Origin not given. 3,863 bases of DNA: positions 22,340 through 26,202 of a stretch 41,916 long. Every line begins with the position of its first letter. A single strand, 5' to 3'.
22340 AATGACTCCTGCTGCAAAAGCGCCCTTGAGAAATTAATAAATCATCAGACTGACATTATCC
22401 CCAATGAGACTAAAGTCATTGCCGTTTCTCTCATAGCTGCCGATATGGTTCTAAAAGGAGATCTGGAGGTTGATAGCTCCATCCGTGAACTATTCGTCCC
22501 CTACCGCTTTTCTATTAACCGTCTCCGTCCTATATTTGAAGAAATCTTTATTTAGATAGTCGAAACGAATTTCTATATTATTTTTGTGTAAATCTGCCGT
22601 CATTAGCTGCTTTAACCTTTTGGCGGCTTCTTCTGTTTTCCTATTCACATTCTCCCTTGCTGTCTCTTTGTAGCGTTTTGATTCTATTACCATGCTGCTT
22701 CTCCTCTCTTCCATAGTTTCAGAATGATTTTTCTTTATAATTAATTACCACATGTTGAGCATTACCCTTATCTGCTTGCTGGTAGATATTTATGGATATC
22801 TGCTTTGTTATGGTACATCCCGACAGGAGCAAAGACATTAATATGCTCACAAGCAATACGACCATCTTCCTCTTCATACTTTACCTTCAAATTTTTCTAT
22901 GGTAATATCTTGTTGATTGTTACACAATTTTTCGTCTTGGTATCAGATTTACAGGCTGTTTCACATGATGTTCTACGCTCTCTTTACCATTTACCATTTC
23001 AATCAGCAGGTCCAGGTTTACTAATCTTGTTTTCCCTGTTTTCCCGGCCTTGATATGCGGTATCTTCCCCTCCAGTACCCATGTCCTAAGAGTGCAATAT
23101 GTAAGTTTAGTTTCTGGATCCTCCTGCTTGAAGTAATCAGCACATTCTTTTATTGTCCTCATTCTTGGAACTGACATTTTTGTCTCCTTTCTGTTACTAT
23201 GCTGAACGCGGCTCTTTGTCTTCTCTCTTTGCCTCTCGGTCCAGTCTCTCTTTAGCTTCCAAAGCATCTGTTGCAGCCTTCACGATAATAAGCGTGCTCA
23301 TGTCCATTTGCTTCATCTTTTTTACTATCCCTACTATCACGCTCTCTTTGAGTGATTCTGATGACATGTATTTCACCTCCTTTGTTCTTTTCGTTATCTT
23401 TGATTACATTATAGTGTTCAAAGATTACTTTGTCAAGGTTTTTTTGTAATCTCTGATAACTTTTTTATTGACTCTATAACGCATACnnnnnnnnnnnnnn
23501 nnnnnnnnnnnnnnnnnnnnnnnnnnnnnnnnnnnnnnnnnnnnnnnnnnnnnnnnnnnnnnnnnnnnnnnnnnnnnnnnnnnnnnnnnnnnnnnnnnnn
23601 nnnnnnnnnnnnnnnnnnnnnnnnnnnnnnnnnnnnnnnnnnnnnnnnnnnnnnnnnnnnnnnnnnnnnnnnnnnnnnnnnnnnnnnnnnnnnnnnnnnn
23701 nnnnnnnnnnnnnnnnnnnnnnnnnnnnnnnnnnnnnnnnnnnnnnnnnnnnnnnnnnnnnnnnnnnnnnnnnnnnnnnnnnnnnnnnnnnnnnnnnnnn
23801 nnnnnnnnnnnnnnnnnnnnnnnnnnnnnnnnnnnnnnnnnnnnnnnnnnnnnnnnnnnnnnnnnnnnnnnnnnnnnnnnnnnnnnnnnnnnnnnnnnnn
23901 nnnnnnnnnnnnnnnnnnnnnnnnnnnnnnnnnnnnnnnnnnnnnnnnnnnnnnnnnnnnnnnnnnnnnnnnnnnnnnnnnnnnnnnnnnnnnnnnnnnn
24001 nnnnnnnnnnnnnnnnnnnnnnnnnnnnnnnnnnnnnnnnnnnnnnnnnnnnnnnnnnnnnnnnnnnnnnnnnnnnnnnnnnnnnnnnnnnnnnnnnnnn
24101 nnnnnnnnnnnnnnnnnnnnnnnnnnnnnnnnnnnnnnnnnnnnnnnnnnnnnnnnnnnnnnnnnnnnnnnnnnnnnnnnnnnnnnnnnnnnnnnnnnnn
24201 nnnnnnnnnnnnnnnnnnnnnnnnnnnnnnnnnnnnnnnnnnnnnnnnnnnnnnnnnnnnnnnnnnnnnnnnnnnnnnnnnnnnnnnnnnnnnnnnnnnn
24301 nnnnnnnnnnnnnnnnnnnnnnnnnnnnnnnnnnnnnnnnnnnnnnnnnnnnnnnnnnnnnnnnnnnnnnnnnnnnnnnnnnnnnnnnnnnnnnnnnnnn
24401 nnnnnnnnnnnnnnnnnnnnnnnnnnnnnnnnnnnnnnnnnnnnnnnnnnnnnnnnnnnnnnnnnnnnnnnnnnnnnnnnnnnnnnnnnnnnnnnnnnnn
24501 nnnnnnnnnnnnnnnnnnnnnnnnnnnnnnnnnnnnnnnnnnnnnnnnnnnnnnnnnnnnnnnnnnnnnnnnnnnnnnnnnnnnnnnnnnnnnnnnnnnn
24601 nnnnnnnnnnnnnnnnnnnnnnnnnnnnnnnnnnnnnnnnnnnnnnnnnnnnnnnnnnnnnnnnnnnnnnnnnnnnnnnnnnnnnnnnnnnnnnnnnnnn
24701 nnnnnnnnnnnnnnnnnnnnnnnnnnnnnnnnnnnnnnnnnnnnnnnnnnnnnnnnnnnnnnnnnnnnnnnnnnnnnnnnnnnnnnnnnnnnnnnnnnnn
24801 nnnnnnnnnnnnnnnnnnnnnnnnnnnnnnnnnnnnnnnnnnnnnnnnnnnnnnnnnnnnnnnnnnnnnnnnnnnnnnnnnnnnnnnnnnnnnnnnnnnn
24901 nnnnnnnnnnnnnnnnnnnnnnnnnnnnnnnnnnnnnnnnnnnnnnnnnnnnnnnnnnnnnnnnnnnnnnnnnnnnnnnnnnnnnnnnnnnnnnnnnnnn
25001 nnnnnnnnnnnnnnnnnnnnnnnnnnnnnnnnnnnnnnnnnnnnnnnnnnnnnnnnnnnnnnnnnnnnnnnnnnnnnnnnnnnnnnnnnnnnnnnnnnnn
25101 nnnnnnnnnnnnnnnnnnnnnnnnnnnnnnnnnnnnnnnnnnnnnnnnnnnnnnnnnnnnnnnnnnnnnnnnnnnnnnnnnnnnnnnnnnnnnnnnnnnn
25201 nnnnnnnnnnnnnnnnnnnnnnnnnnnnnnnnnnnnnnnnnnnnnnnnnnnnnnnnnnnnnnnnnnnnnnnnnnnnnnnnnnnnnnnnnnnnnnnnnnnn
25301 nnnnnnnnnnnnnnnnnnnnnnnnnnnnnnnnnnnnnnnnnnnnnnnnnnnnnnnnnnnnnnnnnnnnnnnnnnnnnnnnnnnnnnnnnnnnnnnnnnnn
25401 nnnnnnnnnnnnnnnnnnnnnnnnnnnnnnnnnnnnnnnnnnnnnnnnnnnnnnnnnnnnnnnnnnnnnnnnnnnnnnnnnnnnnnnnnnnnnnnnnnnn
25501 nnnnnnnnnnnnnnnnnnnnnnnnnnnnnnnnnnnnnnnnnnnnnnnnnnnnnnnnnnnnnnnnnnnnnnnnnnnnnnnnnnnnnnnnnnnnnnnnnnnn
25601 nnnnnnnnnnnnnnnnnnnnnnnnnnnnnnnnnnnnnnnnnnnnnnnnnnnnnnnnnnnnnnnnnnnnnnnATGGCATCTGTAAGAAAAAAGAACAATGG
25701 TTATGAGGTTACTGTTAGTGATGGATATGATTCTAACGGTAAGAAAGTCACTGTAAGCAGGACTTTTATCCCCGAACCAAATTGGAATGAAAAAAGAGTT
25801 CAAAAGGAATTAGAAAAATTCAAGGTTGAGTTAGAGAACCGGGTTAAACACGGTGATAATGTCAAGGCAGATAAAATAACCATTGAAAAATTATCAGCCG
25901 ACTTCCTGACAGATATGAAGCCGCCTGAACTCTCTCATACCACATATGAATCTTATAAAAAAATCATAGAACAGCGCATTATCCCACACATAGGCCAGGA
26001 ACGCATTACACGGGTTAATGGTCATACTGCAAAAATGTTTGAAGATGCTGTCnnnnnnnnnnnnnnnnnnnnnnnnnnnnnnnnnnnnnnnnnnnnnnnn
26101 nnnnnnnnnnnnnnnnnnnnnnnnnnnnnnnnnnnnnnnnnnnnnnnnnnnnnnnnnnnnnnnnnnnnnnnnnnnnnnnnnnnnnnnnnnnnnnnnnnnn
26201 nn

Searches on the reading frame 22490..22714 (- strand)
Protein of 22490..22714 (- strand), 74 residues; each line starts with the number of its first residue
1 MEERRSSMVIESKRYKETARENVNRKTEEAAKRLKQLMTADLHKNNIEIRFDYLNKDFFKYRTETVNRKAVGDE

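Call 34: search_protein_families(library=pfam, proteins=[window:22490-22714:-], max_evalue=0.1)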
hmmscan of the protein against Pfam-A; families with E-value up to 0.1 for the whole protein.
window:22490-22714:- (74 aa): 0 families

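Call 73: search_protein_families(library=ncbifam, proteins=[window:22490-22714:-], max_evalue=0.1)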
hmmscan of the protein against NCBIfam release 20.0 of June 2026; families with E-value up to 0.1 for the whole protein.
window:22490-22714:- (74 aa): 1 family
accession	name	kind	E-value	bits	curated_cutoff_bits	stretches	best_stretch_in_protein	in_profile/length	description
NF033225.1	spore_CmpA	equivalog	0.0022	17.7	35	1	35-64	7-34/36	cortex morphogenetic protein CmpA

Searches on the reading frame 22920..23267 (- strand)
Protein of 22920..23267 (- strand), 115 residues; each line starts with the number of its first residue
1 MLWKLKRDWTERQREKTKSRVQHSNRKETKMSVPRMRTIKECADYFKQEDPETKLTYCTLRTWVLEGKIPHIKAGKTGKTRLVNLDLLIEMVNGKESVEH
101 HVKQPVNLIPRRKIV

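Call 21: search_protein_families(library=phrogs, proteins=[window:22920-23267:-])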
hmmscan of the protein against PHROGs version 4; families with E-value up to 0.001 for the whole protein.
window:22920-23267:- (115 aa): 1 family
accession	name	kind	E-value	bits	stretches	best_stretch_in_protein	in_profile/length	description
phrog_1864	-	unknown function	0.00018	22.3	1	55-91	32-65/73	-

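Call 34: search_protein_families(library=pfam, proteins=[window:22920-23267:-], max_evalue=0.1)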
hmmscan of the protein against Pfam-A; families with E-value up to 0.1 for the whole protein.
window:22920-23267:- (115 aa): 1 family
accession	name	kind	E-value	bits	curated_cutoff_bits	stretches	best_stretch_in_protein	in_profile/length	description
PF12728.13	HTH_17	-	0.046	14.4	27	0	59-93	17-48/51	Helix-turn-helix domain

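Call 73: search_protein_families(library=ncbifam, proteins=[window:22920-23267:-], max_evalue=0.1)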
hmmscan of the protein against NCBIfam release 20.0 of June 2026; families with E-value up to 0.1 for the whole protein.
window:22920-23267:- (115 aa): 2 families
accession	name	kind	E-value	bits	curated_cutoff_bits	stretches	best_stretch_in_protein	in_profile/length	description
TIGR03950.1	sidero_Fe_reduc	hypoth_equivalog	0.051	13.4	137.9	1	19-65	14-60/223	siderophore ferric iron reductase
TIGR01764.1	excise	domain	0.056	13.8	28.8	0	54-86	12-41/49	excisionase family DNA-binding protein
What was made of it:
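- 22920..23267 (-): Weak candidate for the excisionase (RDF), an HTH protein of 115 aa in the divergent early region. PF12728 HTH_17 E 0.046 (call 34) and TIGR01764 excisionase domain E 0.056 (call 73).
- Tried and rejected: The excisionase search gave only sub-threshold HTH_17 and TIGR01764 hits (calls 34, 73).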

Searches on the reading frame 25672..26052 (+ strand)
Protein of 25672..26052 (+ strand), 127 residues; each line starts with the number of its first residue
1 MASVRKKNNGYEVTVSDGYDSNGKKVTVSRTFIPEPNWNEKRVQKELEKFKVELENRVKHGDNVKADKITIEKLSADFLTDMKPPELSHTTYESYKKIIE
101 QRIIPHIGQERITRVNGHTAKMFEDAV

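Call 27: search_protein_families(library=pfam, proteins=[window:25672-26052:+], max_evalue=10)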
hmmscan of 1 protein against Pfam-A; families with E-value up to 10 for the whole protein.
seq(127 aa): 2 families
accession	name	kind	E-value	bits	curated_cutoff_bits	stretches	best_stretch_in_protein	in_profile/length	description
PF14659.12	Phage_int_SAM_3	-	2.2e-07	31.4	22.6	1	70-112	1-42/58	Phage integrase, N-terminal SAM-like domain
PF07872.17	DUF1659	-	0.053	13.8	24.1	1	6-32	6-32/72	Protein of unknown function (DUF1659)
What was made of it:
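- On Heterobivalent (lambda-type) tyrosine integrase attP: No Pfam arm-domain model hits (call 27), and the domain was not fold-searched alone.
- Pfam arm-binding-domain models did not hit the N-terminus, even at E up to 10 (call 27).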
